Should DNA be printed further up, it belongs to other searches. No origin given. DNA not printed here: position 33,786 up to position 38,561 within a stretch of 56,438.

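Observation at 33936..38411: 1491-aa triple-module flavoprotein: HdrA with a GltD/NfnB module inserted in place of its inserted ferredoxin domain, fused to a second HdrA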

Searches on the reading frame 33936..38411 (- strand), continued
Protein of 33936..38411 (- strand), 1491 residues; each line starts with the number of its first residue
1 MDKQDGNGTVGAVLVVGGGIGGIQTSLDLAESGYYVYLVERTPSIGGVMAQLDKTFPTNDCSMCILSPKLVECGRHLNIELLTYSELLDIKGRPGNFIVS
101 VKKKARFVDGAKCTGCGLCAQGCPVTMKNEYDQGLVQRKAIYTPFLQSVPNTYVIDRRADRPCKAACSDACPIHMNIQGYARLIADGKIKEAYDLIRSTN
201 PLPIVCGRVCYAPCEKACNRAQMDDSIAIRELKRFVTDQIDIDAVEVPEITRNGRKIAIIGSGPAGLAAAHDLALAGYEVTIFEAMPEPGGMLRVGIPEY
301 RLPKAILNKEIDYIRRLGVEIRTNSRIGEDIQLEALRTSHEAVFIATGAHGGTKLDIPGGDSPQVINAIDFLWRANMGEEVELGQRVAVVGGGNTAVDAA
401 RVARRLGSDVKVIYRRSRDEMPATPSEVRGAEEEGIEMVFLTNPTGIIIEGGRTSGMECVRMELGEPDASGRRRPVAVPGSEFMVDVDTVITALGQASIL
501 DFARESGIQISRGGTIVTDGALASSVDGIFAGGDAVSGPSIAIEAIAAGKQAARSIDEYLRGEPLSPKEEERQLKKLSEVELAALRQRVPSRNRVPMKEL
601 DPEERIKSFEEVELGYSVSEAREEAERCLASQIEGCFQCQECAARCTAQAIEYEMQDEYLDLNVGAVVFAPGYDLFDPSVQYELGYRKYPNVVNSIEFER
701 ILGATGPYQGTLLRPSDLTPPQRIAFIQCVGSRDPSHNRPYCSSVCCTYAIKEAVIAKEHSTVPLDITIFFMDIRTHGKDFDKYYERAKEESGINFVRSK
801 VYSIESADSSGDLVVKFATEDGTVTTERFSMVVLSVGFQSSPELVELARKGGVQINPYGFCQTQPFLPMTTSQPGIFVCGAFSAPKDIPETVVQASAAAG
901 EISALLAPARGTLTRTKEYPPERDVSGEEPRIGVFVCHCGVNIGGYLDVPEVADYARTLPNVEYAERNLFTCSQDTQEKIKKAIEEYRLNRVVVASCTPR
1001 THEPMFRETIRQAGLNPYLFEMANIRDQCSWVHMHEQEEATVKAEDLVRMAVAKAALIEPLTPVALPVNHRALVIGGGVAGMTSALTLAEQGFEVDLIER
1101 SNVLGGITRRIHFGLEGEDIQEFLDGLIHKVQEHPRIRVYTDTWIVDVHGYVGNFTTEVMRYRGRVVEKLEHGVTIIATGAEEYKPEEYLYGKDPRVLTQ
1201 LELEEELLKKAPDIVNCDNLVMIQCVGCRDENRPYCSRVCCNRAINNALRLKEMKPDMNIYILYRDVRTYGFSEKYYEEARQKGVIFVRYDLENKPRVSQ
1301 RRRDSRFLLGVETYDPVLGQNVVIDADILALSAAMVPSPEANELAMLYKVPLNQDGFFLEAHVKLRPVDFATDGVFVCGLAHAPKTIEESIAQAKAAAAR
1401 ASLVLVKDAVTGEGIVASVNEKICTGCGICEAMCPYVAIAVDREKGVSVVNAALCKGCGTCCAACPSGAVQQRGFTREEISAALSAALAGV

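Call 47: predict_structure(alignment_id=A2)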
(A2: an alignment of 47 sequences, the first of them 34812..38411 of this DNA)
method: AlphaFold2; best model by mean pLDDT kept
length: 1200 residues; sequences in the alignment: 47
mean_pLDDT: 85.7   pTM: 0.78
mean pLDDT of the five models: 85.7, 84.9, 83.0, 78.1, 77.8
residues with pLDDT >= 90: 555; 70-90: 539; 50-70: 68; < 50: 38
segments of 3 or more residues with pLDDT < 50: 1-6, 52-59, 776-778, 1181-1200
pLDDT, mean of each block of 10 residues (from residue 1): 51 92 93 95 73 46 68 91 93 94 93 86 86 84 78 82 80 91 93 93 91 87 89 94 86 93 95 96 92 87 91 95 88 89 92 86 89 88 91 91 93 92 86 93 91 88 83 85 93 89 89 88 92 87 91 94 75 75 81 88 87 89 87 76 90 92 96 85 90 88 75 89 91 75 72 80 87 52 73 84 85 88 89 88 89 88 86 92 75 90 93 89 90 89 77 96 90 85 95 87 88 94 84 78 95 93 81 91 92 92 87 78 93 95 86 87 72 83 39 34
secondary structure, 60 per line:
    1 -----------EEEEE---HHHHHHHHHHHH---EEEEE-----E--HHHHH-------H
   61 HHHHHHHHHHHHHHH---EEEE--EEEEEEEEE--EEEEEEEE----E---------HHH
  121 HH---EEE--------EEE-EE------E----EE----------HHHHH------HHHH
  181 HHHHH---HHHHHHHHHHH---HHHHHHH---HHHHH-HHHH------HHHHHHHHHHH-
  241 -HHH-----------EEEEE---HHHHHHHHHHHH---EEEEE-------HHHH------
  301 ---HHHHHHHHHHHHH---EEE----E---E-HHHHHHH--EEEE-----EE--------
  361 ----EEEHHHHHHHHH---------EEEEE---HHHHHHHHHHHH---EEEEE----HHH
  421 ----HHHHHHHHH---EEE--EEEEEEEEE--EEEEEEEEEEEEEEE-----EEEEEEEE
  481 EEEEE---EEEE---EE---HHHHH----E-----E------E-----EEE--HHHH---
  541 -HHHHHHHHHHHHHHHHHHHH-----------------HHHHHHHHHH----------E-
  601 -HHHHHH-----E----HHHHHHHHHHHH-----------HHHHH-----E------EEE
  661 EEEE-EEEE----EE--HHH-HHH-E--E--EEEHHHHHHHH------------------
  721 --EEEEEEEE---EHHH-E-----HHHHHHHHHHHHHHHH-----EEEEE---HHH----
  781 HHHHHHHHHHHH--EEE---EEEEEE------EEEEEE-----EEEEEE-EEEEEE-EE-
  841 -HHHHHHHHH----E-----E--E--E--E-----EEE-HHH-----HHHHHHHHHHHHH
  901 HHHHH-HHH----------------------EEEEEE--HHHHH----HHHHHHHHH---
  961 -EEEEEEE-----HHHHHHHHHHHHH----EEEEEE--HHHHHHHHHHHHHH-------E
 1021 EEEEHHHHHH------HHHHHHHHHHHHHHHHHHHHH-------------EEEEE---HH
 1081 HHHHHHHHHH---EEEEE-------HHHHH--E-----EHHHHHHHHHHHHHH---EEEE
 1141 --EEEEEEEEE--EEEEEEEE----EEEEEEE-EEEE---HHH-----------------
elements in order (helices of 4 or more, strands of 3 or more residues): E12-16 H20-31 E35-39 H48-52 H60-75 E79-82 E85-93 E96-103 H118-122 E126-128 E137-139 H166-170 H177-185 H189-199 H203-209 H213-217 H219-222 H229-239 E256-260 H264-275 E279-283 H291-294 H304-316 E320-322 H333-339 E342-345 E365-367 H368-376 E386-390 H394-405 E409-413 H425-433 E437-439 E442-450 E453-467 E473-485 E489-492 H501-505 E529-531 H534-537 H542-561 H579-588 H602-607 H618-629 H641-645 E658-664 E666-669 E692-694 H695-702 E723-730 H745-760 E766-770 H781-792 E795-797 E801-806 E813-818 E824-829 E831-836 H842-850 E876-878 H888-905 E932-937 H940-944 H949-957 E962-968 H974-986 E991-996 H999-1012 E1020-1024 H1025-1030 H1037-1057 E1071-1075 H1079-1090 E1094-1098 H1106-1110 H1120-1133 E1137-1140 E1143-1151 E1154-1161 E1166-1172 E1174-1177

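Call 50: fold_search(model_id=the predicted structure, library=pdb)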
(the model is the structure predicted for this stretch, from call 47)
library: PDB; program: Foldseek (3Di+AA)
matches with E <= 10: 1967; with E <= 0.001: 746
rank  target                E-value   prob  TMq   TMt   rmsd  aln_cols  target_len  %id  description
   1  9bov_A                6.1e-53  1.00  0.38  0.38   2.5       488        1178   49  Structure of electron bifurcating Nfn-ABC complexed with NAD from Caldicellulosiruptor saccharolyticus (released 2025-03-05)
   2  8oh5_C                1.1e-50  1.00  0.38  0.39  24.2      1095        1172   23  Cryo-EM structure of the electron bifurcating transhydrogenase StnABC complex from Sporomusa Ovata (state 2) (released 2023-09-13)
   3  9n5u_A                2.1e-49  1.00  0.36  0.46   6.4       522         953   43  Structure of the Thermococcus sibiricus NfnABC complex (released 2025-05-07)
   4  9n5v_A                2.4e-45  1.00  0.36  0.45   6.5       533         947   42  Structure of the NAD(H)-bound Thermococcus sibiricus NfnABC complex (released 2025-05-07)
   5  5jca_L                2.7e-40  1.00  0.32  0.80   3.0       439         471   42  NADP(H) bound NADH-dependent Ferredoxin:NADP Oxidoreductase (NfnI) from Pyrococcus furiosus (released 2017-04-12)
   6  5jfc_L                2.3e-38  1.00  0.31  0.80   3.0       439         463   40  NADH-dependent Ferredoxin:NADP Oxidoreductase (NfnI) from Pyrococcus furiosus (released 2017-04-12)
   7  4ylf_B                1.1e-36  1.00  0.33  0.82   3.4       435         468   43  Insights into flavin-based electron bifurcation via the NADH-dependent reduced ferredoxin-NADP oxidoreductase structur (released 2015-07-08)
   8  8rwn_A                4.9e-35  1.00  0.34  0.94   2.1       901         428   20  CryoEM structure of the Hdr(ABC)2 subunits of the Elp-Hdr complex of Methanothermobacter marburgensis (released 2025-05-14)
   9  8rvy_A                6.0e-35  1.00  0.34  0.63   2.1       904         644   20  CryoEM structure of the Elp-Hdr complex of Methanothermobacter marburgensis state 1 (composite structure) (released 2025-05-14)
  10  5vj7_A                7.1e-35  1.00  0.31  0.79   2.5       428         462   39  Ferredoxin NADP Oxidoreductase (Xfn) (released 2017-07-19)
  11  5odh_A                8.3e-35  1.00  0.34  0.62   5.0       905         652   22  Heterodisulfide reductase / [NiFe]-hydrogenase complex from Methanothermococcus thermolithotrophicus soaked with heter (released 2017-08-30)
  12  8rvu_A                1.1e-34  1.00  0.34  0.63   2.1       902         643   20  CryoEM structure of the Elp-Hdr complex of Methanothermobacter marburgensis state 2 (composite structure) (released 2025-05-14)
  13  8rvu_a                1.4e-34  1.00  0.34  0.94   2.1       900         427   20  CryoEM structure of the Elp-Hdr complex of Methanothermobacter marburgensis state 2 (composite structure) (released 2025-05-14)
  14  5odi_A                1.9e-34  1.00  0.34  0.63   2.2       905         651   21  Heterodisulfide reductase / [NiFe]-hydrogenase complex from Methanothermococcus thermolithotrophicus cocrystallized wi (released 2017-08-30)
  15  5odc_A                2.7e-34  1.00  0.34  0.62   2.2       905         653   21  Heterodisulfide reductase / [NiFe]-hydrogenase complex from Methanothermococcus thermolithotrophicus at 2.3 A resoluti (released 2017-08-30)
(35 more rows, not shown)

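Call 62: find_encoding_contigs(protein=P0002, flank=10000, max_places=3)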
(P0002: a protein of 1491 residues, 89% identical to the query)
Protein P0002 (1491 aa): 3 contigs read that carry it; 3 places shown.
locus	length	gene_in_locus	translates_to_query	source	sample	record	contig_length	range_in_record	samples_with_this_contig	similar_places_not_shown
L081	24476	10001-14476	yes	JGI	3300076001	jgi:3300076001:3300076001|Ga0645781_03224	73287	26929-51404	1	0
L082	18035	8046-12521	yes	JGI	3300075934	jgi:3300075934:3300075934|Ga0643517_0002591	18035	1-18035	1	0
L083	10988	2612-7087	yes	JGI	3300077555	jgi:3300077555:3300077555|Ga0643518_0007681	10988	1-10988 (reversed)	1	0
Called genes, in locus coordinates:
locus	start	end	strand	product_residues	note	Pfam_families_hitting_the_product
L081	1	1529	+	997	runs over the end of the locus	PF00111:Fer2 (weak), PF13510:Fer2_4, PF10588:NADH-G_4Fe-4S_3, PF12838:Fer4_7 (weak), PF22117:Fer4_Nqo3 (weak), PF04879:Molybdop_Fe4S4, PF00384:Molybdopterin, PF01568:Molydop_binding, +1 more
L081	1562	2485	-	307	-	PF02219:MTHFR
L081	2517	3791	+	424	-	PF00027:cNMP_binding, PF00512:HisKA, PF02518:HATPase_c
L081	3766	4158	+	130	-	PF00072:Response_reg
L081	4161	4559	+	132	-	PF00072:Response_reg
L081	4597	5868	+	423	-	PF00890:FAD_binding_2, PF01266:DAO (weak), PF01946:Thi4 (faint), PF07992:Pyr_redox_2 (faint), PF12831:FAD_oxidored (weak), PF13450:NAD_binding_8 (weak), PF13738:Pyr_redox_3 (faint), PF00037:Fer4 (weak)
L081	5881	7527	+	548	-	PF00070:Pyr_redox (faint), PF07992:Pyr_redox_2, PF00037:Fer4 (weak), PF12837:Fer4_6 (weak), PF12838:Fer4_7 (weak), PF13237:Fer4_10, PF13484:Fer4_16 (faint), PF14697:Fer4_21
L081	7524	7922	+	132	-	PF02662:FlpD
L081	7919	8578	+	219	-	PF12225:DUF5981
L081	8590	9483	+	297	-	PF02219:MTHFR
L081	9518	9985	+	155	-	PF13534:Fer4_17, PF13183:Fer4_8, PF13237:Fer4_10 (weak), PF12838:Fer4_7 (weak), PF13187:Fer4_9, PF13484:Fer4_16 (faint)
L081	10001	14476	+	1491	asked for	PF12831:FAD_oxidored (weak), PF14691:Fer4_20, PF07992:Pyr_redox_2, PF13450:NAD_binding_8, PF00070:Pyr_redox, PF07992:Pyr_redox_2, PF07992:Pyr_redox_2, PF13450:NAD_binding_8, +17 more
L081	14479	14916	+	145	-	PF02662:FlpD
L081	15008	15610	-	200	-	PF12804:NTP_transf_3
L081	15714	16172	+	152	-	PF00571:CBS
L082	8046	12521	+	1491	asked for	PF12831:FAD_oxidored (weak), PF14691:Fer4_20, PF07992:Pyr_redox_2, PF13450:NAD_binding_8, PF00070:Pyr_redox, PF07992:Pyr_redox_2, PF07992:Pyr_redox_2, PF13450:NAD_binding_8, +17 more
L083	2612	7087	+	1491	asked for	PF12831:FAD_oxidored (weak), PF14691:Fer4_20, PF07992:Pyr_redox_2, PF13450:NAD_binding_8, PF00070:Pyr_redox, PF07992:Pyr_redox_2, PF07992:Pyr_redox_2, PF13450:NAD_binding_8, +17 more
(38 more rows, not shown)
